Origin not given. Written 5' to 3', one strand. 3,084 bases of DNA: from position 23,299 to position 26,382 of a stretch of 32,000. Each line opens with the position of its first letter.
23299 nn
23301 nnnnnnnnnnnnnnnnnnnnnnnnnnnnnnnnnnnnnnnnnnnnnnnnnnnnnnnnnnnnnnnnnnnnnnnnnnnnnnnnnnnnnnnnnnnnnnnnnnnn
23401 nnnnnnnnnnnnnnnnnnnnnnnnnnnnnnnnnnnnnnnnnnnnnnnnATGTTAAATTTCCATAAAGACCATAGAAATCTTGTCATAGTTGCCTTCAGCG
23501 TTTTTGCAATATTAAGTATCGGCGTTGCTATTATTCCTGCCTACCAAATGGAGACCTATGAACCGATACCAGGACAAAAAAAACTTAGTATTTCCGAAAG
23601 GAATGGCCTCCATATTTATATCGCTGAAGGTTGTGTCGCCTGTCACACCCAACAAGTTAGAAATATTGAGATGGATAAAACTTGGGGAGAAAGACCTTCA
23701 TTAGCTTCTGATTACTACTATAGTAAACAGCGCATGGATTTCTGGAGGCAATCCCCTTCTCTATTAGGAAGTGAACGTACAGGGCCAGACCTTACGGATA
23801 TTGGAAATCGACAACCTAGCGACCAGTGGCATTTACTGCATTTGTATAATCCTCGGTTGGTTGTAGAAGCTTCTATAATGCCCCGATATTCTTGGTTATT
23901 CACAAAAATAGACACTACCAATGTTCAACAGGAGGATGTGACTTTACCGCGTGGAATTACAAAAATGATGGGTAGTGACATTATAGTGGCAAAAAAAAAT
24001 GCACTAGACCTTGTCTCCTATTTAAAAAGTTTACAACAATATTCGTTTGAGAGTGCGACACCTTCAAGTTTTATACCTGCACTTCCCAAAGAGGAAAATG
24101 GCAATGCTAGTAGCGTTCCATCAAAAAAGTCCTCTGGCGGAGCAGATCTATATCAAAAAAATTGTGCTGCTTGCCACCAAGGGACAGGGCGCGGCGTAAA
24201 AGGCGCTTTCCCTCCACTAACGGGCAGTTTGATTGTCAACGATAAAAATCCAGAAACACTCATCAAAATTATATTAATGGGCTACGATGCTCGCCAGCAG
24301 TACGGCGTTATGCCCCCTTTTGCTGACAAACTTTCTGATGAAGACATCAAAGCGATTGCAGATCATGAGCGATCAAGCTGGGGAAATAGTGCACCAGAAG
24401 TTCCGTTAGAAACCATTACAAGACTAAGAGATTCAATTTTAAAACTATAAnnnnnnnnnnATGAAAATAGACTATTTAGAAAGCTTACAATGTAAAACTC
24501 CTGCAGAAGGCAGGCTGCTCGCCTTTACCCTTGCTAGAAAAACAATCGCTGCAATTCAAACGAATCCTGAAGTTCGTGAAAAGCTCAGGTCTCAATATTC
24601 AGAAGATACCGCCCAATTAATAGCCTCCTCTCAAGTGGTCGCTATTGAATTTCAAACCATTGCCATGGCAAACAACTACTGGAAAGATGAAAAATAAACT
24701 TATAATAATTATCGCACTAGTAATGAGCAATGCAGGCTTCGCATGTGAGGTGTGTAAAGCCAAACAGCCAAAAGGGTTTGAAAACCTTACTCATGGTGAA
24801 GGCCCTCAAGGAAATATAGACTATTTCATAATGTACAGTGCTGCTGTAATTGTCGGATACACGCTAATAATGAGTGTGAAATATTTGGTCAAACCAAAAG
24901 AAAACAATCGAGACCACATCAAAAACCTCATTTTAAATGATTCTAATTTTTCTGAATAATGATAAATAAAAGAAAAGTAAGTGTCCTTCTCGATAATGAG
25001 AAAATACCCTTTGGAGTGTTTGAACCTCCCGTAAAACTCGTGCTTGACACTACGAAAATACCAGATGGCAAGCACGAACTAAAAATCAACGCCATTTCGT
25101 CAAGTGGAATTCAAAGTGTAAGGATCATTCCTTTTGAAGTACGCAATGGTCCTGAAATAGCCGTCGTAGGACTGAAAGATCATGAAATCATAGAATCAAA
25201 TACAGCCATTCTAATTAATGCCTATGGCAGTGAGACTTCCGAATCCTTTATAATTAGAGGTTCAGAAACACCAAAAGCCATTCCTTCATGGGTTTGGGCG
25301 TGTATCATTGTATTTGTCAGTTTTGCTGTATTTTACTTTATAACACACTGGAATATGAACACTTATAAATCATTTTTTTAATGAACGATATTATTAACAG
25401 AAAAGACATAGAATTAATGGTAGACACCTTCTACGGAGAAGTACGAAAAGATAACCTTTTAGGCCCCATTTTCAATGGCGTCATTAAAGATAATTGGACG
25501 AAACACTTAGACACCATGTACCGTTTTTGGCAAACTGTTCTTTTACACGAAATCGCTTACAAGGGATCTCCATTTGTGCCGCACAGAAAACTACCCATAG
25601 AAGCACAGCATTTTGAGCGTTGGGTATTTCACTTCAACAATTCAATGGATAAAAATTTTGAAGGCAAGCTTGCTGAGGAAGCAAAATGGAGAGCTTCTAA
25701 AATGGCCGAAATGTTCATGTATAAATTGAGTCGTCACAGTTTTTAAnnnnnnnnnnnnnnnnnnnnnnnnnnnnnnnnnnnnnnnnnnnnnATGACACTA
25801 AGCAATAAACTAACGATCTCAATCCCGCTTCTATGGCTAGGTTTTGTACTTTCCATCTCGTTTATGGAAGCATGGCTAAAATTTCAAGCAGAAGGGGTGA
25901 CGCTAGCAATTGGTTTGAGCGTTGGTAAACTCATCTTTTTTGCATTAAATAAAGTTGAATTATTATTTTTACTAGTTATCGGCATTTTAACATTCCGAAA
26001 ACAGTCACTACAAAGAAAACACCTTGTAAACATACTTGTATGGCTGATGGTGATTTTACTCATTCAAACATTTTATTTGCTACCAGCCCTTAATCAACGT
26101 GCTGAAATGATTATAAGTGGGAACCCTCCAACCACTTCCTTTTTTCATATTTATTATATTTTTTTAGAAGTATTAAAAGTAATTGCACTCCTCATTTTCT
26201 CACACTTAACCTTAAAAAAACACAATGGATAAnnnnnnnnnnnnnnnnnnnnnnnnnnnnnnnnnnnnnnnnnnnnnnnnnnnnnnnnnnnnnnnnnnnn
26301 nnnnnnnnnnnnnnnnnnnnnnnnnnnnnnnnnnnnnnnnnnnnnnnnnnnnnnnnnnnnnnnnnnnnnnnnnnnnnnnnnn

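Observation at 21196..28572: Twelve-gene, tightly coupled Rrf2-headed operon combining respiration, globin, Trp dioxygenase and Fe-S repair functions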

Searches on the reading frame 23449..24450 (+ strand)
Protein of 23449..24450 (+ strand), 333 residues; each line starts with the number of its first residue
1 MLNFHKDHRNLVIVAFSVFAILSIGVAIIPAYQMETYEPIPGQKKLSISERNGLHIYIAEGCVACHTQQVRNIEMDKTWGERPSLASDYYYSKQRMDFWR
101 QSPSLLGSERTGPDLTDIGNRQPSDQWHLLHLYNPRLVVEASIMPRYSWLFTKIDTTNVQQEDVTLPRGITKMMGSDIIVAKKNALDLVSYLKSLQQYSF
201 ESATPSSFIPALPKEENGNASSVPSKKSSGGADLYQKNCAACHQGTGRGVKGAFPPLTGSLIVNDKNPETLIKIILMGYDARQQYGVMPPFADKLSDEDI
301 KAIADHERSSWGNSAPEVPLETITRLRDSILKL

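Call 3: search_protein_families(library=pfam, proteins=[window:23449-24450:+], max_evalue=0.01)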
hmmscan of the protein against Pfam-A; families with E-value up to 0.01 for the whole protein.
window:23449-24450:+ (333 aa): 4 families
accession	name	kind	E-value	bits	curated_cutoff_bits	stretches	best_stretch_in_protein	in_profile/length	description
PF02433.20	FixO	-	2.4e-32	112.6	29.6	1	9-162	9-153/219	Cytochrome C oxidase, mono-heme subunit/FixO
PF13442.11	Cytochrome_CBB3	-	7.4e-18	65.1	27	1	231-306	6-67/68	Cytochrome C oxidase, cbb3-type, subunit III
PF00034.26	Cytochrom_C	-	5.2e-16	60.2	21.3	1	231-306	4-85/90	Cytochrome c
PF22113.1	Mtrc-MtrF_II-IV_dom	-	0.0047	16.9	30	0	223-246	68-91/176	Outer membrane cytochrome MtrC/MtrF-like, domains II/IV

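Call 4: search_protein_families(library=ncbifam, proteins=[window:23449-24450:+], max_evalue=0.01)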
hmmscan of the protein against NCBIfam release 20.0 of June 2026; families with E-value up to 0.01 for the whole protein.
window:23449-24450:+ (333 aa): 15 families
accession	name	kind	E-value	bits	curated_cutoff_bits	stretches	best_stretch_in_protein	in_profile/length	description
NF011054.0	PRK14486.1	equivalog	5e-39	134.5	447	1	13-309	14-289/294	putative bifunctional cbb3-type cytochrome c oxidase subunit II/cytochrome c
NF011055.0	PRK14487.1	subfamily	9.8e-34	116.7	218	1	9-197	15-200/212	cbb3-type cytochrome c oxidase subunit II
TIGR00781.1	ccoO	equivalog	5.8e-29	101.4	200.65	1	8-165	8-155/232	cytochrome-c oxidase, cbb3-type subunit II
NF011053.0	PRK14485.1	subfamily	7.2e-26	90.6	1080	1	8-164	495-643/716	putative bifunctional cbb3-type cytochrome c oxidase subunit I/II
TIGR04485.1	thiosulf_SoxX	equivalog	5.2e-12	46.3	61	2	111-194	21-77/78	sulfur oxidation c-type cytochrome SoxX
TIGR00782.1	ccoP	equivalog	2.7e-10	40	179.95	1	230-306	109-188/285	cytochrome-c oxidase, cbb3-type subunit III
NF045930.1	Cytc6PetJCyano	equivalog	1.1e-07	31.8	135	1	226-305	26-100/110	cytochrome c6 PetJ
NF050122.1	bc1_QcrC_actin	exception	4.9e-07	29.3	200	1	210-300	121-201/253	cytochrome bc1 complex diheme cytochrome c subunit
NF045773.1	cytochro_C550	exception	2.9e-06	27.2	125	1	214-304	36-113/118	cytochrome c550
NF045774.1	cytochro_C551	exception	9.4e-06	25.6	118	1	220-305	31-104/110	cytochrome c551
TIGR04494.1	c550_PedF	equivalog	5.5e-05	23.1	122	1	231-304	54-124/133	cytochrome c-550 PedF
TIGR02603.1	CxxCH_TIGR02603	domain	0.00017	21.6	68.15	0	231-276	6-48/134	putative heme-binding domain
NF040606.1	CytoC_perox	subfamily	0.00055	19.2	150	0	221-248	291-318/524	di-heme-cytochrome C peroxidase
TIGR03153.1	cytochr_NrfH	equivalog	0.003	17.6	134.2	0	55-75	98-118/138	cytochrome c nitrite reductase small subunit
NF052248.1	SorU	equivalog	0.0031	17.7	100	1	238-305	12-70/72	SorU family sulfite dehydrogenase c-type cytochrome subunit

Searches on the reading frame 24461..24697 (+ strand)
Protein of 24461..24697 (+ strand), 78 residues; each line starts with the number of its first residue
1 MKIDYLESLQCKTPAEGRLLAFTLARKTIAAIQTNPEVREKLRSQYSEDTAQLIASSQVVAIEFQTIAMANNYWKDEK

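Call 3: search_protein_families(library=pfam, proteins=[window:24461-24697:+], max_evalue=0.01)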
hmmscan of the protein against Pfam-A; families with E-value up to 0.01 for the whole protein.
window:24461-24697:+ (78 aa): 1 family
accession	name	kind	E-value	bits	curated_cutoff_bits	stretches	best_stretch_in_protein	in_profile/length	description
PF11534.13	HTHP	-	1.3e-31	109.2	25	1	5-75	2-72/72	Hexameric tyrosine-coordinated heme protein (HTHP)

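Call 4: search_protein_families(library=ncbifam, proteins=[window:24461-24697:+], max_evalue=0.01)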
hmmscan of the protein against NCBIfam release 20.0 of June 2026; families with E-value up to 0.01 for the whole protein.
window:24461-24697:+ (78 aa): 0 families

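Call 47: search_solved_structures(query=window:24461-24697:+, max_evalue=1, show_alignments=1)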
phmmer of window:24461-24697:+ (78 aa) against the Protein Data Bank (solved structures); distinct sequences matched with E-value up to 1: 4.
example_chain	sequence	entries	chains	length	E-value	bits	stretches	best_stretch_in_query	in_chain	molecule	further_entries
2oyy_A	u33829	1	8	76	4.8e-14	55.3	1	5-76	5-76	Hexameric cytochrome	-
3lvy_A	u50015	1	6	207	0.51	14.2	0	3-46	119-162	Carboxymuconolactone decarboxylase family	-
6e8l_A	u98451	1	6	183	0.71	13.7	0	3-49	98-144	Alkyl hydroperoxide reductase AhpD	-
9k99_A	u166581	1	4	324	0.99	13.3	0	5-52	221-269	Solanesyl diphosphate synthase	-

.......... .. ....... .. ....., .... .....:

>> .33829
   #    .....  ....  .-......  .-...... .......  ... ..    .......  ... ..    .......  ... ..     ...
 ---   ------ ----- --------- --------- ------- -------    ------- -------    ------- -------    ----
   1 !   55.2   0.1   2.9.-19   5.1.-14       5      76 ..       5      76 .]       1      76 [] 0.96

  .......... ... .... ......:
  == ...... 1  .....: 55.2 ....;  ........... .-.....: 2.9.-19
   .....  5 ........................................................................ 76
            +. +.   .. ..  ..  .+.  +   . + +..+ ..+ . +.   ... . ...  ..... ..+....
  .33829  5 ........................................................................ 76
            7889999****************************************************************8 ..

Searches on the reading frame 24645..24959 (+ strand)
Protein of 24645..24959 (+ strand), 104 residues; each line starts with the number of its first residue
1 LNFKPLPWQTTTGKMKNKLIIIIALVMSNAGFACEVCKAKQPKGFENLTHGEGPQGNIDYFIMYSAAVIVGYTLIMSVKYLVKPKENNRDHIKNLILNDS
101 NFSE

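Call 3: search_protein_families(library=pfam, proteins=[window:24645-24959:+], max_evalue=0.01)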
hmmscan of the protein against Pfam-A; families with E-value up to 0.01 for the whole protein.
window:24645-24959:+ (104 aa): 0 families

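Call 4: search_protein_families(library=ncbifam, proteins=[window:24645-24959:+], max_evalue=0.01)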
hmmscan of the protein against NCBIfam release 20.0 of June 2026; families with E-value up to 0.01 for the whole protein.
window:24645-24959:+ (104 aa): 0 families

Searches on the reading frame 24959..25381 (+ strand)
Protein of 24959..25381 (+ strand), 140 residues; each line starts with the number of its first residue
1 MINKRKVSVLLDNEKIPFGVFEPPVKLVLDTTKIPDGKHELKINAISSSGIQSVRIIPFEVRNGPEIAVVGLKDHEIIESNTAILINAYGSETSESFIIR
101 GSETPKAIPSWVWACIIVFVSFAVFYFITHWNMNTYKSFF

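Call 3: search_protein_families(library=pfam, proteins=[window:24959-25381:+], max_evalue=0.01)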
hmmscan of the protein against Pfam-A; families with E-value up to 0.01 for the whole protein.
window:24959-25381:+ (140 aa): 0 families

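Call 4: search_protein_families(library=ncbifam, proteins=[window:24959-25381:+], max_evalue=0.01)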
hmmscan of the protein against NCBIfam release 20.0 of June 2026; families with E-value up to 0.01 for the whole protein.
window:24959-25381:+ (140 aa): 0 families

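Call 63: search_solved_structures(query=A2, max_evalue=10, show_alignments=2)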
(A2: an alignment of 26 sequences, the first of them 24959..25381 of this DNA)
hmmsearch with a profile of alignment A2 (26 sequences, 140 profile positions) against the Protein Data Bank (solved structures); distinct sequences matched with E-value up to 10: 3.
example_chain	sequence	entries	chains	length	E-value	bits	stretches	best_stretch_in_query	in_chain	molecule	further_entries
2na8_A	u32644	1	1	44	0.95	12.5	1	103-130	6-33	Cytokine receptor common subunit beta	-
4xll_A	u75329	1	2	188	1.5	11.8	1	43-88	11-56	DJ-1 family protein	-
9ygx_A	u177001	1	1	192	1.6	11.7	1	38-86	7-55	Parkinson disease protein 7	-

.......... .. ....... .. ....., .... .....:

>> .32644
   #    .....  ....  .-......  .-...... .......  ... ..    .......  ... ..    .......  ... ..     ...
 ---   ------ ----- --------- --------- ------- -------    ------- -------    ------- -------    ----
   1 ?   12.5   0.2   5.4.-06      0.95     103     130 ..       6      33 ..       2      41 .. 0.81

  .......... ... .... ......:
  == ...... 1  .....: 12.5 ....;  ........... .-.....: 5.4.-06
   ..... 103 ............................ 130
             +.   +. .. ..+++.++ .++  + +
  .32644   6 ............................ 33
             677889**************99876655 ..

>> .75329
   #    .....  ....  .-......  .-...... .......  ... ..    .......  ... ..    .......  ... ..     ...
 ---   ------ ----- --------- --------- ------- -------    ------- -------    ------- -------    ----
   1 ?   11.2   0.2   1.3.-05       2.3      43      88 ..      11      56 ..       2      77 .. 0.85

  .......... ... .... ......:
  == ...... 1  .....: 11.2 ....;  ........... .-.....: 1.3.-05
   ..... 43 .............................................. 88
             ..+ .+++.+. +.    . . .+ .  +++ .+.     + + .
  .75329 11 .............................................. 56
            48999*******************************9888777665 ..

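Call 65: find_homologous_proteins(query=window:24959-25381:+, max_evalue=0.001)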
Query window:24959-25381:+ (140 aa): 2494 proteins with E <= 0.001 among 2500 candidates; the best 120 are listed.
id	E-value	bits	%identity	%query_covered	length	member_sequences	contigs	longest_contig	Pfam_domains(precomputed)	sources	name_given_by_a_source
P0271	2.8e-81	288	93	99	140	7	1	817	-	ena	-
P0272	1.1e-80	286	94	99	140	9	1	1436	-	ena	-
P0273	3.5e-77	275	86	99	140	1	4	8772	-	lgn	-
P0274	5.0e-77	274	86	100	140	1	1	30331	-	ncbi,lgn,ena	-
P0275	1.5e-75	270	86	100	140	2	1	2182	-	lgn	-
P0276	4.3e-75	268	83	100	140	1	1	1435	-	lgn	-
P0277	5.9e-75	268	82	100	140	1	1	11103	-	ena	-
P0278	6.1e-75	268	85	100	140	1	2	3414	-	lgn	-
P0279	7.7e-75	267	84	100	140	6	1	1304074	-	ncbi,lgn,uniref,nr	ncbi:cytochrome C [Marinirhabdus gelatinilytica]|uniref:Cytochrome C n=1 Tax=Marinirhabdus gelatinil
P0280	1.0e-74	267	82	100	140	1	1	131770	-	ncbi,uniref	ncbi:cytochrome C [uncultured Algibacter sp.]|uniref:cytochrome C n=1 Tax=uncultured Algibacter sp. 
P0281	1.5e-74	266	84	100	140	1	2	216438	-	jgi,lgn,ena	-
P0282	2.0e-74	266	84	100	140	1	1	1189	-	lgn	-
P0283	2.7e-74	265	83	100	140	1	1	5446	-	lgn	-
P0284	3.6e-74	265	85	99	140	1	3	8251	-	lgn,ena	-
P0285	3.6e-74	265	82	100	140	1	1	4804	-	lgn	-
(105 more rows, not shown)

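Call 69: predict_structure(alignment_id=A3)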
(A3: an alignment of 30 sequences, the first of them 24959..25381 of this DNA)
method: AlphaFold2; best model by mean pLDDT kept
length: 140 residues; sequences in the alignment: 30
mean_pLDDT: 57.9   pTM: 0.37
mean pLDDT of the five models: 57.9, 56.5, 54.3, 52.4, 50.8
residues with pLDDT >= 90: 14; 70-90: 12; 50-70: 68; < 50: 46
segments of 3 or more residues with pLDDT < 50: 63-104
pLDDT, mean of each block of 10 residues (from residue 1): 57 63 57 63 65 63 36 36 34 34 58 94 89 62
secondary structure, 60 per line:
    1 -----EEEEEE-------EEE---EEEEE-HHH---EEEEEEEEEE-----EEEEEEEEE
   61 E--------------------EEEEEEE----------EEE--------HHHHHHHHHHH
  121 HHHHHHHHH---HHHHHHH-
elements in order: E6-11 E19-21 E25-29 E37-46 E52-61 E82-88 E99-101 H110-129 H133-139

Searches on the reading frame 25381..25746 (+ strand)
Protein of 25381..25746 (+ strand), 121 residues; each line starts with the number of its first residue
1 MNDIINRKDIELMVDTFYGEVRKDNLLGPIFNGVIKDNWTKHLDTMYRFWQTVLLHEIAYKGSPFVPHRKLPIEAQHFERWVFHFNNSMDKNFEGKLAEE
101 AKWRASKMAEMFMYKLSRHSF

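Call 3: search_protein_families(library=pfam, proteins=[window:25381-25746:+], max_evalue=0.01)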
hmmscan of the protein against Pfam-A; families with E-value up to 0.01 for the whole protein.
window:25381-25746:+ (121 aa): 1 family
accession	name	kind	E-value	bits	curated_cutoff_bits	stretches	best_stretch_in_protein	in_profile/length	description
PF01152.27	Bac_globin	-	1.2e-07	32.4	21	1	8-111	10-117/121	Bacterial-like globin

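Call 4: search_protein_families(library=ncbifam, proteins=[window:25381-25746:+], max_evalue=0.01)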
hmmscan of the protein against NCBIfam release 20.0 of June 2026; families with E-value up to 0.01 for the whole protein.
window:25381-25746:+ (121 aa): 0 families

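Call 46: search_solved_structures(query=window:25381-25746:+, max_evalue=1, show_alignments=1)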
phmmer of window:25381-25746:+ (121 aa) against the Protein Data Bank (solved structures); distinct sequences matched with E-value up to 1: 6.
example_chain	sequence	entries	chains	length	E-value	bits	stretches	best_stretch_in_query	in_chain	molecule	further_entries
2ig3_A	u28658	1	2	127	2.7e-14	56.7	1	4-116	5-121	Group III truncated haemoglobin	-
5v3t_A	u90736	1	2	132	0.0017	21.8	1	8-98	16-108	Globin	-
1ux8_A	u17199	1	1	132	0.01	19.3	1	8-100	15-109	YJBI PROTEIN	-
5v3v_A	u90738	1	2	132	0.033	17.7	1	8-98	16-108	Globin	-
5v3u_A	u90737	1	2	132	0.048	17.2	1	8-75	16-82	Globin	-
4c0n_A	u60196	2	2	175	0.25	14.8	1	61-94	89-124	2-ON-2 HEMOGLOBIN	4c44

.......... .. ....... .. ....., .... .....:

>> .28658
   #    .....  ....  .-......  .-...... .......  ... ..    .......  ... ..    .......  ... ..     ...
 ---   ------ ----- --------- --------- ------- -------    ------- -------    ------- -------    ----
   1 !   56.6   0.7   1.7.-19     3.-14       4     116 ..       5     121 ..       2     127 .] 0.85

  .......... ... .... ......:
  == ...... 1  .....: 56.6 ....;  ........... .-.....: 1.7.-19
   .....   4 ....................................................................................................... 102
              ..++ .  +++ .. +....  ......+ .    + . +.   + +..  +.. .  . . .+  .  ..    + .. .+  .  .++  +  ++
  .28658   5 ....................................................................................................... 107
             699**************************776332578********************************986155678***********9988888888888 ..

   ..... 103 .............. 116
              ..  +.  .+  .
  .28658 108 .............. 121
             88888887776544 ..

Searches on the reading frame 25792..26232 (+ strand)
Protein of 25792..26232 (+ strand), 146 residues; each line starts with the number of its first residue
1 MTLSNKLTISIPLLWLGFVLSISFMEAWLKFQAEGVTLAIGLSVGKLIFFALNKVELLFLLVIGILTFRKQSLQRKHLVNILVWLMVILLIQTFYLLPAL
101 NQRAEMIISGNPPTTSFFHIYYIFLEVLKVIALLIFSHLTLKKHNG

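Call 3: search_protein_families(library=pfam, proteins=[window:25792-26232:+], max_evalue=0.01)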
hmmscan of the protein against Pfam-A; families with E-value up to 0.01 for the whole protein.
window:25792-26232:+ (146 aa): 0 families

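Call 4: search_protein_families(library=ncbifam, proteins=[window:25792-26232:+], max_evalue=0.01)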
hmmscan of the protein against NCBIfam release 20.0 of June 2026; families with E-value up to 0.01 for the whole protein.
window:25792-26232:+ (146 aa): 1 family
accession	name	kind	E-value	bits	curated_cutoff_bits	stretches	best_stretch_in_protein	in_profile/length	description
NF042915.1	MAB_1171c_fam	subfamily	0.0019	17.3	100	1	17-137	34-158/362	MAB_1171c family putative transporter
